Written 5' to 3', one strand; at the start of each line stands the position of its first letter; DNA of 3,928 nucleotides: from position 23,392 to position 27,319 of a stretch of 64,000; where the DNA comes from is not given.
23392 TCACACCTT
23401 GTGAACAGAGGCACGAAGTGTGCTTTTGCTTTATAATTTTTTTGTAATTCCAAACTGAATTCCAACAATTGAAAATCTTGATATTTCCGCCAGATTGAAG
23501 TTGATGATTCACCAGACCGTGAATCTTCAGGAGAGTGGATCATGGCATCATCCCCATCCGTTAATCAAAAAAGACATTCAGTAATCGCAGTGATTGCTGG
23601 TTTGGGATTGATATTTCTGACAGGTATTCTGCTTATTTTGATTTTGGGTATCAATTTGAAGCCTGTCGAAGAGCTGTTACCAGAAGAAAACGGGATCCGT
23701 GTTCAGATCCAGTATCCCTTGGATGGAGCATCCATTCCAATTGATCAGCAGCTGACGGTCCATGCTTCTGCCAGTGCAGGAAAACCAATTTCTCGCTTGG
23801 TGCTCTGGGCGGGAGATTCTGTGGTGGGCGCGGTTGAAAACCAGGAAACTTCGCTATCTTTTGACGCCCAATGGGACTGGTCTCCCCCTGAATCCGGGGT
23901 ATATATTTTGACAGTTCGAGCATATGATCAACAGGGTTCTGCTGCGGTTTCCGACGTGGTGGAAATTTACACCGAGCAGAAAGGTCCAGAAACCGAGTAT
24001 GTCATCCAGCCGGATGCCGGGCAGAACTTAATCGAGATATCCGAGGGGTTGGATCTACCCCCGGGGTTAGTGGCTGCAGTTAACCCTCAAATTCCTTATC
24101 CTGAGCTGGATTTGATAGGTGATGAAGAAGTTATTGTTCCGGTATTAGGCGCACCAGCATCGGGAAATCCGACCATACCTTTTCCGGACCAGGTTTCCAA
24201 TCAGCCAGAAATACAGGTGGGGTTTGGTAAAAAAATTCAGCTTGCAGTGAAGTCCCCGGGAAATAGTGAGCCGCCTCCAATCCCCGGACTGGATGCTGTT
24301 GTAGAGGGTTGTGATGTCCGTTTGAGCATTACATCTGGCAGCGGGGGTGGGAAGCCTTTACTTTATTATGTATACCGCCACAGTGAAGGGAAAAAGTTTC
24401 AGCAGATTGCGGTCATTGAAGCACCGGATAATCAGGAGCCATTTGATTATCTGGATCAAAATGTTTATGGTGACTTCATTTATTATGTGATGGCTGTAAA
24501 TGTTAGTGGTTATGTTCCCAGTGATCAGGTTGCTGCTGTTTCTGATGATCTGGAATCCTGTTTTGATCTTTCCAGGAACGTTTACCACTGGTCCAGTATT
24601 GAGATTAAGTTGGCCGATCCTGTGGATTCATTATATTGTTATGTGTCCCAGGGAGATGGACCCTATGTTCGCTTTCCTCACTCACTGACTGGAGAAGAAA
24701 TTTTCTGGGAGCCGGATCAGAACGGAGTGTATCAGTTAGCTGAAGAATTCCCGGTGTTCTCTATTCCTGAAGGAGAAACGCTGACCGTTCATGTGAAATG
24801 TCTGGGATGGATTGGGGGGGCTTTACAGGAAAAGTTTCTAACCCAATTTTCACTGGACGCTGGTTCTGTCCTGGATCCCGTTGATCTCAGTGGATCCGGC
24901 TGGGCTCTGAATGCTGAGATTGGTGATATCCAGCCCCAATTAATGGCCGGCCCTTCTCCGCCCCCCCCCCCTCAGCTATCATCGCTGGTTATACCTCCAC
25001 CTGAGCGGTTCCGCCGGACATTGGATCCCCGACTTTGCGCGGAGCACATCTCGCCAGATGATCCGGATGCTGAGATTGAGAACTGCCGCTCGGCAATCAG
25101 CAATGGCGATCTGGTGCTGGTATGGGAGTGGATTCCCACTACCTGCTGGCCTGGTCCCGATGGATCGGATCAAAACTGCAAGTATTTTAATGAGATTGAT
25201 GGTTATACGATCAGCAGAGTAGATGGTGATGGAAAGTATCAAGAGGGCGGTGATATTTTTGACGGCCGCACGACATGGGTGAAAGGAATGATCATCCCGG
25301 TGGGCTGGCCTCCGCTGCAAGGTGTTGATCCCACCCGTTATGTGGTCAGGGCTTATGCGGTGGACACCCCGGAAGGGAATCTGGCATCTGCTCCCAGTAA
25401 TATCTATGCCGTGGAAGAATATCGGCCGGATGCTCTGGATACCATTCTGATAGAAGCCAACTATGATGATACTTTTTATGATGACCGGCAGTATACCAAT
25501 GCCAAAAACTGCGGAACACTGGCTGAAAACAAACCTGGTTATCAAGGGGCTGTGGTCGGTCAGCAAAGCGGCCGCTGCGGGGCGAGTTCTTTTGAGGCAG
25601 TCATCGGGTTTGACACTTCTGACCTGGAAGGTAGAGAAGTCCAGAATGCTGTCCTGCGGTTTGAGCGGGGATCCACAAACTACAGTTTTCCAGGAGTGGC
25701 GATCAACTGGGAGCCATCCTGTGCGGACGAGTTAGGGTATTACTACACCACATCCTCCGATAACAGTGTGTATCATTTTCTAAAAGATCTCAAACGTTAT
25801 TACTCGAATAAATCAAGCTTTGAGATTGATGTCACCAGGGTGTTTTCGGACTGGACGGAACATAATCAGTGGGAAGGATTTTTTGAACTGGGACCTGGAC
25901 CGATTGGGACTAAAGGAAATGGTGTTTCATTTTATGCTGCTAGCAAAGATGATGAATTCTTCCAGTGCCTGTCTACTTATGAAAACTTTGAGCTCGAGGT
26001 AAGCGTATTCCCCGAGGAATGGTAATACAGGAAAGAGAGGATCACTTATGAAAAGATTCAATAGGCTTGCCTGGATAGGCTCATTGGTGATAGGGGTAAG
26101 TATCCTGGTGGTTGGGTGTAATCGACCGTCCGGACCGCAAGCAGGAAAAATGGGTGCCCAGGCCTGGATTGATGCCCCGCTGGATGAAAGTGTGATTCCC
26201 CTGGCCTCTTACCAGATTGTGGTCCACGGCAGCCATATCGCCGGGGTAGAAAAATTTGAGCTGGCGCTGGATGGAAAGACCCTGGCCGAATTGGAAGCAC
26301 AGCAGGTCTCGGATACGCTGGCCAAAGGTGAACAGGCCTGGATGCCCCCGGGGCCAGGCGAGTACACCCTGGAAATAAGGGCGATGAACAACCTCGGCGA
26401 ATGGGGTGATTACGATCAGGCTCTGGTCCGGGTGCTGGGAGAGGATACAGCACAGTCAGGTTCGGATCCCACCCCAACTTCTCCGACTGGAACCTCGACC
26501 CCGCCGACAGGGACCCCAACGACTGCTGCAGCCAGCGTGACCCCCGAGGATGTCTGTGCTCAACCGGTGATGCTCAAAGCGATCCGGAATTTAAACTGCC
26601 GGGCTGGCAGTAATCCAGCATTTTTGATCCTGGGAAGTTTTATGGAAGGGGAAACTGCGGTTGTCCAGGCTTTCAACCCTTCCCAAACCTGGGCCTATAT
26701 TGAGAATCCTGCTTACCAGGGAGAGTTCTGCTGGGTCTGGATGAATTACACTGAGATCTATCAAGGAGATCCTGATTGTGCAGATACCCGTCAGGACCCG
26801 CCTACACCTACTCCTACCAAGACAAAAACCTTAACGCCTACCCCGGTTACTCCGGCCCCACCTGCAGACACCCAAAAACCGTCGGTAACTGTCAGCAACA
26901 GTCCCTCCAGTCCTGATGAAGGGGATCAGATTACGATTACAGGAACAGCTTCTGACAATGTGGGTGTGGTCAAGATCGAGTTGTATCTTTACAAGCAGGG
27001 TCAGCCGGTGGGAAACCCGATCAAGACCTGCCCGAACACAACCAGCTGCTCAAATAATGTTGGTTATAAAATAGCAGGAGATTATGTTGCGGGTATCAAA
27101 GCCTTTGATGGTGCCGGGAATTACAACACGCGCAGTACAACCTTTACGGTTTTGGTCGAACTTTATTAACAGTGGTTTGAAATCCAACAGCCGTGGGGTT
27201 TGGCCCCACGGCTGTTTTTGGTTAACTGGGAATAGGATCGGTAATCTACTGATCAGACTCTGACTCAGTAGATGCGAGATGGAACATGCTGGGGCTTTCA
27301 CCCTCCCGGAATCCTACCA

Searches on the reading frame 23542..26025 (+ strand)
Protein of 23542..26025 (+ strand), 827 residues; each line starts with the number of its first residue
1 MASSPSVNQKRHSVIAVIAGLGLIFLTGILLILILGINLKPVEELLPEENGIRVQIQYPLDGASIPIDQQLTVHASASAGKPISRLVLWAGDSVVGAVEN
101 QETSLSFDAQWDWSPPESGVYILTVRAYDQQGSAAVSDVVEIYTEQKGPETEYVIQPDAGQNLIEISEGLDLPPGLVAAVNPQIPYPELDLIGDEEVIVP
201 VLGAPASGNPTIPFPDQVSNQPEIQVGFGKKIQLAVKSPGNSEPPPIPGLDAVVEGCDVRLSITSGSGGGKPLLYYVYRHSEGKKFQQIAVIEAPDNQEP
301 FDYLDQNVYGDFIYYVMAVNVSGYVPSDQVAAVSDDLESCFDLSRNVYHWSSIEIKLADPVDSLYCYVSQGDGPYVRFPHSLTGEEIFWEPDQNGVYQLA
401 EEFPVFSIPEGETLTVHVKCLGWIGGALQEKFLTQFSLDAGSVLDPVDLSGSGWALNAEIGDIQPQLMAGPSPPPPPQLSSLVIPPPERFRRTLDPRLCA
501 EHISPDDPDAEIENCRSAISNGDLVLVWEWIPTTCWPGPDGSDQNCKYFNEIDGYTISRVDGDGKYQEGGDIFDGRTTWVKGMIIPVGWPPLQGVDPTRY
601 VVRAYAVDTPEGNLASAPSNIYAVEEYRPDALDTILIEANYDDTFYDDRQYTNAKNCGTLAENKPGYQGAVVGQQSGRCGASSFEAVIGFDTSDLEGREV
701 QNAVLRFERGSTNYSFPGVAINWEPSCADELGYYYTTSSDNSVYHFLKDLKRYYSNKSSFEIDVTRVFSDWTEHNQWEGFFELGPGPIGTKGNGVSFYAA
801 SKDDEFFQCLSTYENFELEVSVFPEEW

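Call 73: search_protein_families(library=pfam, proteins=[window:23542-26025:+], max_evalue=0.01)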
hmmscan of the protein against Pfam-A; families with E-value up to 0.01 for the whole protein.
window:23542-26025:+ (827 aa): 2 families
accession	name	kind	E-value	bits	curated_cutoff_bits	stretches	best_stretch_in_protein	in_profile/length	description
PF06832.18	BiPBP_C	-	1.2e-05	25.6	26.8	1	50-135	8-86/90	Penicillin-Binding Protein C-terminus Family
PF17957.7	Big_7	-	0.00038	21.5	24.1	1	54-124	3-69/70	Bacterial Ig domain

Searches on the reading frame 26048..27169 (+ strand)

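Call 73: search_protein_families(library=pfam, proteins=[window:26048-27169:+], max_evalue=0.01)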
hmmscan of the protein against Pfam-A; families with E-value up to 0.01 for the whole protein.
window:26048-27169:+ (373 aa): 2 families
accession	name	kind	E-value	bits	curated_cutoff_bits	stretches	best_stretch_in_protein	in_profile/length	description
PF17957.7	Big_7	-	2.9e-06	28.3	24.1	1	278-318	1-43/70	Bacterial Ig domain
PF07495.19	Y_Y_Y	-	8.8e-05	22.8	26.6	1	103-126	37-59/65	Y_Y_Y domain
